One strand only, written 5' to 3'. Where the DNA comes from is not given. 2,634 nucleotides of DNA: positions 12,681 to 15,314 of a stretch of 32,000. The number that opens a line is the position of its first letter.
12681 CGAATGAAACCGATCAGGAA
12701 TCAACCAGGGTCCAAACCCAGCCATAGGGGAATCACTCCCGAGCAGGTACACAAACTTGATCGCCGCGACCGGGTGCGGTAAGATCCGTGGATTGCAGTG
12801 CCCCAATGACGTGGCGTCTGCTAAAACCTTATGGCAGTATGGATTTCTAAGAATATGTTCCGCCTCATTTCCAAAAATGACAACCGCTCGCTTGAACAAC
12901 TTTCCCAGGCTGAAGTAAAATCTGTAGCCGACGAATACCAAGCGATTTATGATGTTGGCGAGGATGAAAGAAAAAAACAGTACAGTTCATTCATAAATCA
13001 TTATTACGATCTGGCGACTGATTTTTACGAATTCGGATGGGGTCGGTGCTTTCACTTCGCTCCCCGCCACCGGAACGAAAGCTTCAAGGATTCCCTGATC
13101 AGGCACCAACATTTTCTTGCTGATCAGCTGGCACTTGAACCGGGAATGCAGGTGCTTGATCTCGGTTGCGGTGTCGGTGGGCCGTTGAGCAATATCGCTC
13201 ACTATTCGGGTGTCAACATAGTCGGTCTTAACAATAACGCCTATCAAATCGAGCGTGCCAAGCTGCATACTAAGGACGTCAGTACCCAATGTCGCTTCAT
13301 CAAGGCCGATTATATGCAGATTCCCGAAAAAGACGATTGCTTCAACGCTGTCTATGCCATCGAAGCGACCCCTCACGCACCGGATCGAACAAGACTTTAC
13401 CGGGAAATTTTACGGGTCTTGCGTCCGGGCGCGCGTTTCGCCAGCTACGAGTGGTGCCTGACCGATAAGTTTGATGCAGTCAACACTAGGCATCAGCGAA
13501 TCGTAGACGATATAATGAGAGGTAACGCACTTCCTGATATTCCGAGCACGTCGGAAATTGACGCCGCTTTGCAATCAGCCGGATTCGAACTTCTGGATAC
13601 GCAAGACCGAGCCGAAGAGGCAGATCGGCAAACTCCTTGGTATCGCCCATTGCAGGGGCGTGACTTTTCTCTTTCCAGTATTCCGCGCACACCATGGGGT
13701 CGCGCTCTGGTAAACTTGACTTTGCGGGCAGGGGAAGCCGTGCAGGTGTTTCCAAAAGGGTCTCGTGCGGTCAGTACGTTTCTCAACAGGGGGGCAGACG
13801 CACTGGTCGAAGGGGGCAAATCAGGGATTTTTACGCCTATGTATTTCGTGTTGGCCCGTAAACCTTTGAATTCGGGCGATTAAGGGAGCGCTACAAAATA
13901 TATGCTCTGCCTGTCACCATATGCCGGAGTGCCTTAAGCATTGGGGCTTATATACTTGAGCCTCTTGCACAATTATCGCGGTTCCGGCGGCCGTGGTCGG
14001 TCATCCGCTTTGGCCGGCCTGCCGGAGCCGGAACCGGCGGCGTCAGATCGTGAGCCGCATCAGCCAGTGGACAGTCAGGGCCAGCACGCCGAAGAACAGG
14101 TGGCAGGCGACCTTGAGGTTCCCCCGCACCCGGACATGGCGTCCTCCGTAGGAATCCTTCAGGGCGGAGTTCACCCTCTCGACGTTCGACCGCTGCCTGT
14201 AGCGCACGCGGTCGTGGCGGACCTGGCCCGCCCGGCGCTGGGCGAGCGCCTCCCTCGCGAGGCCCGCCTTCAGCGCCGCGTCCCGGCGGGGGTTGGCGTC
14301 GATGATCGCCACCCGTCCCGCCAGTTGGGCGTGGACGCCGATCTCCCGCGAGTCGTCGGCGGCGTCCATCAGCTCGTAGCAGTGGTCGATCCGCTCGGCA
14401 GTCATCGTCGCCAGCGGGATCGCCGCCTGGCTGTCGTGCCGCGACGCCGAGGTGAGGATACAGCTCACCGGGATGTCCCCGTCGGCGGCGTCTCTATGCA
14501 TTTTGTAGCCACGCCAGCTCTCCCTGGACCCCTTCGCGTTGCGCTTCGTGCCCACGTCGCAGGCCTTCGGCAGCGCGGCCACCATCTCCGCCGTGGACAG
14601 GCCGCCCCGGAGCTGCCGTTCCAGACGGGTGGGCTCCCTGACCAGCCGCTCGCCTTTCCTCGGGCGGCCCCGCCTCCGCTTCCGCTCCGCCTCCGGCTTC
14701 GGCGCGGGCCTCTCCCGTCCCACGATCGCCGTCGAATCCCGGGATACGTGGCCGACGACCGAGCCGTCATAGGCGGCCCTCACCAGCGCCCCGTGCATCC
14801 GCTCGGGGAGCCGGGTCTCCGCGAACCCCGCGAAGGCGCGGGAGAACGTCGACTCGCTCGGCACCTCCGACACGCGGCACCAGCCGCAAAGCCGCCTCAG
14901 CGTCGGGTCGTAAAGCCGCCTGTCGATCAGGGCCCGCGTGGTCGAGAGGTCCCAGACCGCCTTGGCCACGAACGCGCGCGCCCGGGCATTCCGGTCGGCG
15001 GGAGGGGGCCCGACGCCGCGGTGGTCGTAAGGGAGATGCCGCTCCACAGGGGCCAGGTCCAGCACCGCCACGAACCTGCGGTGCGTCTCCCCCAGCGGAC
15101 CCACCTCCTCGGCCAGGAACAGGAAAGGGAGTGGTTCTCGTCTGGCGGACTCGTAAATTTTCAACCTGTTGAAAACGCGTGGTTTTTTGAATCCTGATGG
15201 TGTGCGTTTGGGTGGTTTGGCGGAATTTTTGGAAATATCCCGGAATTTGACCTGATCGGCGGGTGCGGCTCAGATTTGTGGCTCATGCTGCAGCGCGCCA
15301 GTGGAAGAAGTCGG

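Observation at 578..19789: IS-shattered gene set for sterol-like lipid tailoring and export (SMT + GPP34-P450 + SSD-type RND + SDR)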

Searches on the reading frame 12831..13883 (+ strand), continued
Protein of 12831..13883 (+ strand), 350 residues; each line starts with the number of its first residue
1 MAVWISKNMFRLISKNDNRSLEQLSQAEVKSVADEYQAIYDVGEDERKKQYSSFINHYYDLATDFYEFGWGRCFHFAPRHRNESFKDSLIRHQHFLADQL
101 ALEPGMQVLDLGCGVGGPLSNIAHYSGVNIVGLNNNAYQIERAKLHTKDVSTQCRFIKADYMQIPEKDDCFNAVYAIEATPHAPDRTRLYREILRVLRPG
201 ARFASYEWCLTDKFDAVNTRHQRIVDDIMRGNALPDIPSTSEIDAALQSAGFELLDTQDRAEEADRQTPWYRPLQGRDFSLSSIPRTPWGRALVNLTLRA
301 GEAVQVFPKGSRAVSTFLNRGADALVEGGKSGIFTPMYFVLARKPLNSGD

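Call 17: find_related_loci(query=A1, collection=genome_contigs, flank=10000)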
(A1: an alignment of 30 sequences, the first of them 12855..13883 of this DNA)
Query A1 (342 aa) in genome_contigs; peptide patterns used: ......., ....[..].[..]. (x = any residue, [..] = any of these).
476 stretches matched a pattern; 348 encode a relative of the query (tblastn E <= 1e-3); the best 80 are kept; 80 distinct loci.
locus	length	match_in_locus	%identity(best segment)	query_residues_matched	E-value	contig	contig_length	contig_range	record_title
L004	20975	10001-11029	75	1-342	8e-179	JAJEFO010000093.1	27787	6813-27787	MAG: Silicimonas sp. isolate p16x43bins.5 k141_63071, whole genome shotgun sequence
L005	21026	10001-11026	74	1-342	2e-177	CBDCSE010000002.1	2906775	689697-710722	MAG: Paracoccaceae bacterium isolate c3939c7c-8abd-4c83-b86c-840b32e25a08 genome assembly, contig: contig_2, whole genom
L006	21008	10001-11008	71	7-342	3e-165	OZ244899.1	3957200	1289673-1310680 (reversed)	MAG: Alphaproteobacteria bacterium isolate 24d3793c-6b50-40cf-b56c-2e6914e210b4 genome assembly, chromosome: 1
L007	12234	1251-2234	70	10-337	6e-162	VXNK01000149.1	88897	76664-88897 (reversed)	MAG: Rhodospirillaceae bacterium isolate SB0661_bin_7 NODE_324_length_88897_cov_36.564418, whole genome shotgun sequence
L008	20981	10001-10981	69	11-337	3e-160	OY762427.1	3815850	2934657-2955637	MAG: Alphaproteobacteria bacterium isolate ccf0328c-cffc-48f6-8afa-02e3c565a3a4 genome assembly, chromosome: 1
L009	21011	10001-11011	66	6-342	2e-159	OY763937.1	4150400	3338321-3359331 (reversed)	MAG: Alphaproteobacteria bacterium isolate 94459814-87f5-4eb9-ae2d-17e88b2d30f0 genome assembly, chromosome: 1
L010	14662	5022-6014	68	7-337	1e-158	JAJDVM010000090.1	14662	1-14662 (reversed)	MAG: Defluviicoccus sp. isolate jk18x22bins.41 k141_813214, whole genome shotgun sequence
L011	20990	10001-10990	68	13-342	9e-159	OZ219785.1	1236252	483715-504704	MAG: Alphaproteobacteria bacterium isolate 0756efc7-7660-4069-b8ca-5b69e2da9688 genome assembly, chromosome: 1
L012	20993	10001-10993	69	7-337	9e-159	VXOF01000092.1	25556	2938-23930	MAG: Nitrospira sp. SB0662_bin_26 NODE_1860_length_25556_cov_33.863260, whole genome shotgun sequence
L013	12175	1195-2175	70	11-337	3e-158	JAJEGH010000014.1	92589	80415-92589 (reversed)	MAG: Alphaproteobacteria bacterium isolate p16x44bins.53 k141_524271, whole genome shotgun sequence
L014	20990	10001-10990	67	7-336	3e-158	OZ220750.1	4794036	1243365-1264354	MAG: Alphaproteobacteria bacterium isolate e85b98a5-d515-444b-a553-27111d8e7dd0 genome assembly, chromosome: 1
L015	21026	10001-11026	68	1-341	2e-158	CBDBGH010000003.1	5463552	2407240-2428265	MAG: Alphaproteobacteria bacterium isolate b99f4e08-eaad-4535-8bab-8af14a35acd4 genome assembly, contig: contig_2, whole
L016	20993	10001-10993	69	7-337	2e-158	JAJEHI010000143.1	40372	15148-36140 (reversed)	MAG: Defluviicoccus sp. isolate p16x60bins.37 k141_51684, whole genome shotgun sequence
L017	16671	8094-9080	68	10-338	3e-158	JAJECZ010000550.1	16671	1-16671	MAG: Alphaproteobacteria bacterium isolate jk18xAbins.48 k141_1014631, whole genome shotgun sequence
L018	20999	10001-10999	68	10-342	3e-157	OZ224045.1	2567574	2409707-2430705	MAG: Alphaproteobacteria bacterium isolate 6cdd39bc-b7d8-419f-bd13-d60c8cdfee59 genome assembly, chromosome: 1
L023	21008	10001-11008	67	6-341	8e-157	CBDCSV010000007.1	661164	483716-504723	MAG: Rhodospirillales bacterium isolate 4a57bf92-28fb-45f7-8c73-8ba1c5cb0e23 genome assembly, contig: contig_7, whole ge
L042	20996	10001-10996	66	10-341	5e-153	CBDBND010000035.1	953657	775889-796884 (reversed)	MAG: Rhodospirillaceae bacterium isolate b55fd1ce-de5f-49db-9ad1-46d69e25669b genome assembly, contig: contig_35, whole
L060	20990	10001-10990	66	13-342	5e-150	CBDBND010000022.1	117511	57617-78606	MAG: Rhodospirillaceae bacterium isolate b55fd1ce-de5f-49db-9ad1-46d69e25669b genome assembly, contig: contig_22, whole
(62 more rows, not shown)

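Call 26: search_protein_families(library=pfam, proteins=[L003:8982-9659:-, L003:19405-19980:-, L003:5826-6308:+, L003:6734-8149:-, L003:16927-18048:-, L003:18077-19201:-, L023:8668-9924:-, L003:2261-2974:-], max_evalue=0.01)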
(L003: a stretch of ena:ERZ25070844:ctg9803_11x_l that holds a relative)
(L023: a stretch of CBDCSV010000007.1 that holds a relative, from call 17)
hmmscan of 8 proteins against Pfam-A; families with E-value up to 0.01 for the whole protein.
L003:8982-9659:- (225 aa): 1 family
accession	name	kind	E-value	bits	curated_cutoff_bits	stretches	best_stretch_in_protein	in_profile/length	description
PF25114.1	AtTam38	-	0.00077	19.2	27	1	150-214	155-217/270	AtTam38 family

L003:19405-19980:- (191 aa): 0 families

L003:5826-6308:+ (160 aa): 2 families
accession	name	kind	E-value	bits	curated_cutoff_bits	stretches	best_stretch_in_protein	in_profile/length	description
PF10604.15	Polyketide_cyc2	-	3.8e-10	40.6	27.4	1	4-154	4-142/142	Polyketide cyclase / dehydrase and lipid transport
PF03364.25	Polyketide_cyc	-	1.2e-05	26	23.4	1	10-131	1-111/126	Polyketide cyclase / dehydrase and lipid transport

L003:6734-8149:- (471 aa): 5 families
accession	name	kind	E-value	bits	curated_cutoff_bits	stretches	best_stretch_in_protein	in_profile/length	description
PF01593.30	Amino_oxidase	-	5.2e-16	59.4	19.8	1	31-292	1-266/443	Flavin containing amine oxidoreductase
PF13450.12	NAD_binding_8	-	9.3e-12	45.5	21.9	1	26-91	1-60/68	NAD(P)-binding Rossmann-like domain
PF01266.30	DAO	-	2.2e-07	31.2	27.9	1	23-60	1-37/353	FAD dependent oxidoreductase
PF13454.12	NAD_binding_9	-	2.9e-07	31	21.8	1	25-65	1-43/155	FAD-NAD(P)-binding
PF07992.20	Pyr_redox_2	-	0.0025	17.7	26.1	0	22-59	143-178/291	Pyridine nucleotide-disulphide oxidoreductase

L003:16927-18048:- (373 aa): 3 families
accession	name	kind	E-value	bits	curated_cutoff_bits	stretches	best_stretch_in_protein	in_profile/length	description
PF00355.32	Rieske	-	4.6e-19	68.6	20.3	1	36-125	2-84/88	Rieske [2Fe-2S] domain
PF19112.6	VanA_C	-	4.3e-11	43.8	23.5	1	173-358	1-190/193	Vanillate O-demethylase oxygenase C-terminal domain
PF13806.12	Rieske_2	-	0.004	17.5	27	0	36-89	2-56/104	Rieske-like [2Fe-2S] domain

L003:18077-19201:- (374 aa): 10 families
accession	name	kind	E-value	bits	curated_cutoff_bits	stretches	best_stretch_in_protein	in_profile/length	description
PF01370.27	Epimerase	-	2e-31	109.7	20.9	1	16-244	1-237/240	NAD dependent epimerase/dehydratase family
PF16363.11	GDP_Man_Dehyd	-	4e-19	69.7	27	1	17-329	1-323/332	GDP-mannose 4,6 dehydratase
PF01073.25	3Beta_HSD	-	2e-17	63.6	22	1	18-175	2-162/280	3-beta hydroxysteroid dehydrogenase/isomerase family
PF13460.12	NAD_binding_10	-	2.6e-13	50.7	27.2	1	20-132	1-101/184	NAD(P)H-binding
PF05368.20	NmrA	-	7e-09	36.1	27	1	16-86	5-78/298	NmrA-like family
PF02719.21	Polysacc_synt_2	-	9.2e-09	35.3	20.2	1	16-128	1-127/293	Polysaccharide biosynthesis protein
PF07993.18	NAD_binding_4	-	2.3e-08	33.9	20.1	1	71-190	82-209/258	Male sterility protein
PF04321.23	RmlD_sub_bind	-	0.00041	20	27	1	16-121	3-94/287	RmlD substrate binding domain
PF00106.31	adh_short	-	0.00078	19.4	26.6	1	16-131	3-138/195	short chain dehydrogenase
PF08659.16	KR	-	0.0066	16.8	22.6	0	16-133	3-140/180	KR domain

L023:8668-9924:- (418 aa): 2 families
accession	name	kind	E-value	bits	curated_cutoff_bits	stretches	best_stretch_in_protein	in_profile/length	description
PF00872.24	Transposase_mut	-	4.5e-76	256.6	21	1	52-401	25-371/379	Transposase, Mutator family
PF10551.15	MULE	-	6.1e-05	23.8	27.6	1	206-289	13-99/99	MULE transposase domain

L003:2261-2974:- (237 aa): 0 families

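Call 30: search_solved_structures(query=window:12855-13883:+, max_evalue=0.001)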
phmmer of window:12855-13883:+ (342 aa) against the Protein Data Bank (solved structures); distinct sequences matched with E-value up to 0.001: 49.
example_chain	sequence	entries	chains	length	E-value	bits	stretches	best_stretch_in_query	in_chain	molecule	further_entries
8zc8_A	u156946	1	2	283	2e-21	79.7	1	77-206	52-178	MitM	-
21zq_A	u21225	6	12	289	2.2e-21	79.6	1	77-206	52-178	MitM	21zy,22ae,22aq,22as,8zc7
3bus_A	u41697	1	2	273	4.7e-20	75.3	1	48-253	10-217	Methyltransferase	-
6uv6_A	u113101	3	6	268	3e-15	59.4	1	90-252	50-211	D-glucose O-methyltransferase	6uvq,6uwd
7v6h_A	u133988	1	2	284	5e-15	58.7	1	87-263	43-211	Cyclopropane fatty-acyl-phospholipid synthase-like methyltransferase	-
4pne_A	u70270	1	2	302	6.1e-15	58.4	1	47-253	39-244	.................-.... protein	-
5wp4_A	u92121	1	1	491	1.3e-13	54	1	89-254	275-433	Phosphoethanolamine N-methyltransferase 1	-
5wp5_A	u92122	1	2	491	2.6e-13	53.1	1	87-255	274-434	Phosphomethylethanolamine N-methyltransferase 2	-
5gm1_A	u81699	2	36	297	1.9e-11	47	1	83-251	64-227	O-methylransferase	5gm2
4ine_A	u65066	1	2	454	1.7e-09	40.5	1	94-195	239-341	Protein PMT-2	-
2o57_A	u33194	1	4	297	1.8e-09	40.4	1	54-207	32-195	putative sarcosine dimethylglycine methyltransferase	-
7qos_A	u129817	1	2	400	2.8e-09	39.8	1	47-248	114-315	Cyclopropane-fatty-acyl-phospholipid synthase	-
1ve3_A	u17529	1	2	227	9.4e-09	38.1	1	98-201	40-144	hypothetical protein PH0226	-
6f5z_A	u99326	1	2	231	1.1e-08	37.9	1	85-196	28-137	24-sterol C-methyltransferase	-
8raq_A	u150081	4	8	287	1.9e-08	37.1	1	49-148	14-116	Mycolic acid methyltransferase MmaA1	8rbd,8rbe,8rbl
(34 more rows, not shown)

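Call 48: find_encoding_contigs(protein=P0227, flank=10000, max_places=6)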
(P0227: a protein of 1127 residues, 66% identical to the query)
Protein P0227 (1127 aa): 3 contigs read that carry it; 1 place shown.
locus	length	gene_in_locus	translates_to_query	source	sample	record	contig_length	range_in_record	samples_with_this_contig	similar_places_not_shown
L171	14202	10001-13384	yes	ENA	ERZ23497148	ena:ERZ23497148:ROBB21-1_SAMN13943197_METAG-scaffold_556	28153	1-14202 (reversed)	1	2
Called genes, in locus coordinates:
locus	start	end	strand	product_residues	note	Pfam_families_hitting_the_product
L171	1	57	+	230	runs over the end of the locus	PF00156:Pribosyltran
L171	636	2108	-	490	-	PF00071:Ras (faint), PF00350:Dynamin_N (faint), PF01926:MMR_HSR1, PF02421:FeoB_N, PF01926:MMR_HSR1, PF02421:FeoB_N, PF00009:GTP_EFTU (weak), PF14714:KH_dom-like, +3 more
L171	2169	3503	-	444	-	PF25293:Beta-prop_EMC1_N (faint), PF01011:PQQ (faint), PF13360:PQQ_2, PF13570:Beta-prop_ACSF4, PF13360:PQQ_2 (weak)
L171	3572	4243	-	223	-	PF09976:TPR_21 (faint)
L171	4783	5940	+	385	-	PF05368:NmrA, PF01073:3Beta_HSD, PF01370:Epimerase, PF02719:Polysacc_synt_2, PF07993:NAD_binding_4 (faint), PF13460:NAD_binding_10, PF16363:GDP_Man_Dehyd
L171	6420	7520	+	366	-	PF00355:Rieske, PF19112:VanA_C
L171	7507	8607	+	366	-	PF01222:ERG4_ERG24, PF06966:DUF1295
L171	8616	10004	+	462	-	PF00067:p450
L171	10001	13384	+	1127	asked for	PF01266:DAO (faint), PF01494:FAD_binding_3, PF07992:Pyr_redox_2 (faint), PF13450:NAD_binding_8 (faint), PF08491:SE, PF00432:Prenyltrans (faint), PF13249:SQHop_cyclase_N, PF13243:SQHop_cyclase_C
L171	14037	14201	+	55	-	?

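Call 50: list_cluster_members(proteins=[P0227, P0141, P0174, P0164, P0240, P0157, P0144, P0145, P0184, P0139])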
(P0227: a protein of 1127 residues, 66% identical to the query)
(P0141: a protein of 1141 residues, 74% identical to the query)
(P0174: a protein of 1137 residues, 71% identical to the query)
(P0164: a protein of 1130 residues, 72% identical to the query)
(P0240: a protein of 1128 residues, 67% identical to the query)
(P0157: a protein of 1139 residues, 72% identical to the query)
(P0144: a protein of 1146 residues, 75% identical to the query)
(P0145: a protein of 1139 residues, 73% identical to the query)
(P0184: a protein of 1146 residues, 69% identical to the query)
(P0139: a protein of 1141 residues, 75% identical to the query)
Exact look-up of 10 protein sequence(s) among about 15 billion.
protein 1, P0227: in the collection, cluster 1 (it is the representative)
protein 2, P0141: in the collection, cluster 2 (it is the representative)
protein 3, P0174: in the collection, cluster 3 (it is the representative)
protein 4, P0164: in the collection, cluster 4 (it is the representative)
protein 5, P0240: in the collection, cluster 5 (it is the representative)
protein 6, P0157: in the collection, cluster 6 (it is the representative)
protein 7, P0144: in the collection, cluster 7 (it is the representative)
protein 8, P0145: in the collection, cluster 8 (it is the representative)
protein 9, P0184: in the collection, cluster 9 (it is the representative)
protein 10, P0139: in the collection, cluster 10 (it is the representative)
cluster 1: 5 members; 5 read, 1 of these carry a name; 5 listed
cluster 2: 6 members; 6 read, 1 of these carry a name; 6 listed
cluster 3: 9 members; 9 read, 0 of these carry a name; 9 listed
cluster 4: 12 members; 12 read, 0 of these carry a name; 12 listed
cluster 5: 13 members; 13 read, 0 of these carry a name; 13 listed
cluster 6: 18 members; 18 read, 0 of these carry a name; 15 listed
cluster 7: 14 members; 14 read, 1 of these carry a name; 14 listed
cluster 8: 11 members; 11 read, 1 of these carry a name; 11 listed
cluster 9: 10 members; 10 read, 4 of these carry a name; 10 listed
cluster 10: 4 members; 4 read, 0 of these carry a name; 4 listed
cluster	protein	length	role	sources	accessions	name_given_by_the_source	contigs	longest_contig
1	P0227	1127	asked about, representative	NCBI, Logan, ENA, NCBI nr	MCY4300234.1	MAG: FAD-dependent monooxygenase [Aestuariivita sp.] | FAD-dependent monooxygenase [Aestuariivita sp.]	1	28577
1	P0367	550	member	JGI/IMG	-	-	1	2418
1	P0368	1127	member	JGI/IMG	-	-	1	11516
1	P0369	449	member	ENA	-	-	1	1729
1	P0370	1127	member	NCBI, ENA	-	-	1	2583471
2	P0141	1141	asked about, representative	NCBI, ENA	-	-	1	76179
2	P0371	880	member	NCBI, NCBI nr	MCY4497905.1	MAG: hypothetical protein OXC14_11520, partial [Rhodospirillaceae bacterium] | hypothetical protein [Rhodospirillaceae bacterium]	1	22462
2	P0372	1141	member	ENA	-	-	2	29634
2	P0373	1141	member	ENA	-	-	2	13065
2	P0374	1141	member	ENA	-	-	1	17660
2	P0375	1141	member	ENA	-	-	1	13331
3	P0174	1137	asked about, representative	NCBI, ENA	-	-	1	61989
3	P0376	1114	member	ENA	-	-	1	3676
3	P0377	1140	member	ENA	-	-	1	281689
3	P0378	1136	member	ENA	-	-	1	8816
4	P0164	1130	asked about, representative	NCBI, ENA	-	-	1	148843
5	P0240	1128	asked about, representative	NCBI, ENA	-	-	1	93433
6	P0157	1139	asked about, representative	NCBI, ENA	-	-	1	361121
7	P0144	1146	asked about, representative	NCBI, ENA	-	-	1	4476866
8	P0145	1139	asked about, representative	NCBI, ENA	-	-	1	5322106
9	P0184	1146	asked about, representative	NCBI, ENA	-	-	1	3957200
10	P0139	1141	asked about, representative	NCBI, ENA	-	-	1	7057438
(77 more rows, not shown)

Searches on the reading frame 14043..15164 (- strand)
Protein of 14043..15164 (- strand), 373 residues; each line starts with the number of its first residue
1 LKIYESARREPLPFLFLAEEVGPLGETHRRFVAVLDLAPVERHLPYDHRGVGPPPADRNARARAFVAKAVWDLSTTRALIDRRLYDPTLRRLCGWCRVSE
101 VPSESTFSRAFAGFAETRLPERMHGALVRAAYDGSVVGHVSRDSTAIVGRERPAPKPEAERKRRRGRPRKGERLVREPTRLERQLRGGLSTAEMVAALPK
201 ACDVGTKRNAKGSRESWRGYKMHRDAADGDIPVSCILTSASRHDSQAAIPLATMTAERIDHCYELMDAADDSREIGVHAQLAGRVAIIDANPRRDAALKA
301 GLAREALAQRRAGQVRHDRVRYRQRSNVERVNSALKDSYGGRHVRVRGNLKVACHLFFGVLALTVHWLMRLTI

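Call 6: search_protein_families(library=pfam, proteins=[window:14043-15164:-], max_evalue=0.01)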
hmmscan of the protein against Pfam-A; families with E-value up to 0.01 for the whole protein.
window:14043-15164:- (373 aa): 3 families
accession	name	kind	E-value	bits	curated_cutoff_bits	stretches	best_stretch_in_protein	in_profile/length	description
PF01609.27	DDE_Tnp_1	-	2.9e-12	47.2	23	1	206-364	23-199/200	Transposase DDE domain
PF05598.16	DUF772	-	1.6e-06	28.5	23.1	1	52-115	1-65/74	Transposase domain (DUF772)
PF13751.12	DDE_Tnp_1_6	-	9.9e-05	23.1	25.1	1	318-363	73-119/125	Transposase DDE domain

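Call 59: search_protein_families(library=ncbifam, proteins=[window:14043-15164:-], max_evalue=0.001)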
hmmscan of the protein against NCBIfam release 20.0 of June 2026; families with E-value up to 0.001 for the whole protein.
window:14043-15164:- (373 aa): 6 families
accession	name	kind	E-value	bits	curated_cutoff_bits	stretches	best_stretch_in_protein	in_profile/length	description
NF033551.1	transpos_IS1182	equivalog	1.8e-20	73.3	270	3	307-369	425-486/488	IS1182 family transposase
NF033581.1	transpos_IS5_4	equivalog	2.4e-14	53.4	140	1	43-358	21-277/285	IS5 family transposase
NF033579.1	transpos_IS5_2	equivalog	1.5e-08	34.5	140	1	207-342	129-265/289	IS5 family transposase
NF033580.1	transpos_IS5_3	equivalog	6.4e-08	32.5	110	1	214-368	120-258/258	IS5 family transposase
NF033559.2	transpos_IS1634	equivalog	1.9e-06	27.2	100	1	321-370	378-427/483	IS1634 family transposase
NF033520.1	transpos_IS982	equivalog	0.00028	20.5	130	0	318-364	194-240/243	IS982 family transposase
